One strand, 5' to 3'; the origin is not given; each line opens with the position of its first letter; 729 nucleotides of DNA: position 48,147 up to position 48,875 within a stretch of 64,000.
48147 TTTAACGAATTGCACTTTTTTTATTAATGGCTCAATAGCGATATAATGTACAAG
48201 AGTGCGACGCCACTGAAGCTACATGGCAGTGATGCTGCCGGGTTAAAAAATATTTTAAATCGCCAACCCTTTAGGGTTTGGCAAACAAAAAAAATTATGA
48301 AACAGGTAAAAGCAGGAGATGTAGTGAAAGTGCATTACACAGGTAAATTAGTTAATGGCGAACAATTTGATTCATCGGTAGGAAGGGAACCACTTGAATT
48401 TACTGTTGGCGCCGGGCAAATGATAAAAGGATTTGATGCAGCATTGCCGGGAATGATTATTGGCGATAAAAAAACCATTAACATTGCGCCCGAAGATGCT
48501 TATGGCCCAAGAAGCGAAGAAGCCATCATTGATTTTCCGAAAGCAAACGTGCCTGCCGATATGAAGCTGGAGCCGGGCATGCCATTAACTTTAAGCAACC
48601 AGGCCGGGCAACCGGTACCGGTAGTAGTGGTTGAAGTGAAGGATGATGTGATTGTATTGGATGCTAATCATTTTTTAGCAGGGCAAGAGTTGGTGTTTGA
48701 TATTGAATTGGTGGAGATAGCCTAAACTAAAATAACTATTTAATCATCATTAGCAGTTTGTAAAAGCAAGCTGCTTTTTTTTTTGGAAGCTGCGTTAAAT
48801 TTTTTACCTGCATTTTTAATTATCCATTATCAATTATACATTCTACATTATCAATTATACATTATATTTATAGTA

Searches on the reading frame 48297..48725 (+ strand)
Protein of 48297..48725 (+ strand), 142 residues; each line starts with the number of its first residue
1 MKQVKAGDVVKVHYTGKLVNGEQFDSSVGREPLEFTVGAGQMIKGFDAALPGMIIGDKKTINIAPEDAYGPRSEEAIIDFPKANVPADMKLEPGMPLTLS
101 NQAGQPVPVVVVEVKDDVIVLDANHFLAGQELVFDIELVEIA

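Call 47: search_protein_families(library=pfam, proteins=[window:48297-48725:+])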
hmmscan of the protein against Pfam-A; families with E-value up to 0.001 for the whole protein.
window:48297-48725:+ (142 aa): 1 family
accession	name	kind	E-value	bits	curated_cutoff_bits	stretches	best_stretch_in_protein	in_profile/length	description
PF00254.34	FKBP_C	-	7.4e-24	84.3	21.1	1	3-138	4-93/94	FKBP-type peptidyl-prolyl cis-trans isomerase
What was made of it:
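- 48297..48725 (+): FKBP-type isomerase coding sequence. The true start is the ATG at 48297, not the in-frame ATG at 48192 that reads through the element. Pfam FKBP_C (call 47).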

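Call 61: find_encoding_contigs(protein=window:48297-48725:+, flank=3000, max_places=10)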
Protein window:48297-48725:+ (142 aa): 22 contigs read that carry it; 10 places shown.
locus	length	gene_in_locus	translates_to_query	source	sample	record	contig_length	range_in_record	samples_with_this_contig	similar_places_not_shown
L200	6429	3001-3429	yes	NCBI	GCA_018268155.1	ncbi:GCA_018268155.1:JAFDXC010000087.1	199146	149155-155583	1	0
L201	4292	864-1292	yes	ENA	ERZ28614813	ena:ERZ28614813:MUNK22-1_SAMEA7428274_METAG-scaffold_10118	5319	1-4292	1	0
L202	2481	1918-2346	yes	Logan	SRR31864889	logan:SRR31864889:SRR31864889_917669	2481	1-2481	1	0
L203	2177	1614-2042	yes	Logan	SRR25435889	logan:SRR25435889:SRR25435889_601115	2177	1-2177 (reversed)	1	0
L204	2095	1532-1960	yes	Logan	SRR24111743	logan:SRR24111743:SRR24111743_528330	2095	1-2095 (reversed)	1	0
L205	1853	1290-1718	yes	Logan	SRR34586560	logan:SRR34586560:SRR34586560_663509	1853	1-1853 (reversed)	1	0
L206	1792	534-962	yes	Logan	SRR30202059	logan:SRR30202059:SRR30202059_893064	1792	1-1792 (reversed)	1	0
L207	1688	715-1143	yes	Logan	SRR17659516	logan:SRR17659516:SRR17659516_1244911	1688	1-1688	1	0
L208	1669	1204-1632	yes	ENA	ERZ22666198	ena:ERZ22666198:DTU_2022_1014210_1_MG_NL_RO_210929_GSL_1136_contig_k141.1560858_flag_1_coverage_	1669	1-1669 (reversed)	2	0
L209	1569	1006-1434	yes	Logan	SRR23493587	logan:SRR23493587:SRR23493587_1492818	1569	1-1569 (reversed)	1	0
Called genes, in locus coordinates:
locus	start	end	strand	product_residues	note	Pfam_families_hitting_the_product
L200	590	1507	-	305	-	PF00551:Formyl_trans_N, PF02911:Formyl_trans_C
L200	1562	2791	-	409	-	PF07075:NamZ_N, PF20732:NamZ_C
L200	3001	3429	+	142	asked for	PF00254:FKBP_C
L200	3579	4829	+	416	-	PF05343:Peptidase_M42 (faint), PF01546:Peptidase_M20, PF07687:M20_dimer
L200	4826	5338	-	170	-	PF00583:Acetyltransf_1, PF13673:Acetyltransf_10 (weak), PF13508:Acetyltransf_7 (weak)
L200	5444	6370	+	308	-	PF01145:Band_7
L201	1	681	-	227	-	?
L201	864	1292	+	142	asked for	PF00254:FKBP_C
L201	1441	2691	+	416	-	PF05343:Peptidase_M42 (faint), PF01546:Peptidase_M20, PF07687:M20_dimer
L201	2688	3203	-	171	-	PF00583:Acetyltransf_1, PF13673:Acetyltransf_10 (weak), PF13508:Acetyltransf_7 (weak)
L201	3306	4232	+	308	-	PF01145:Band_7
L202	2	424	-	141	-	?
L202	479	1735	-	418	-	PF07075:NamZ_N, PF20732:NamZ_C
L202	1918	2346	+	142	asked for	PF00254:FKBP_C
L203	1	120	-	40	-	?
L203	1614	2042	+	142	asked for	PF00254:FKBP_C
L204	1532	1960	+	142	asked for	PF00254:FKBP_C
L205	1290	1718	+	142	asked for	PF00254:FKBP_C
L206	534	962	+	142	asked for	PF00254:FKBP_C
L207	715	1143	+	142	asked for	PF00254:FKBP_C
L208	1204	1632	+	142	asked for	PF00254:FKBP_C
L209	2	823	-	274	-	?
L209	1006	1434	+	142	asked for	PF00254:FKBP_C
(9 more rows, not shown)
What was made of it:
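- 48297..48725 (+): Gene calls in L200-L209 give 142 aa (call 61).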
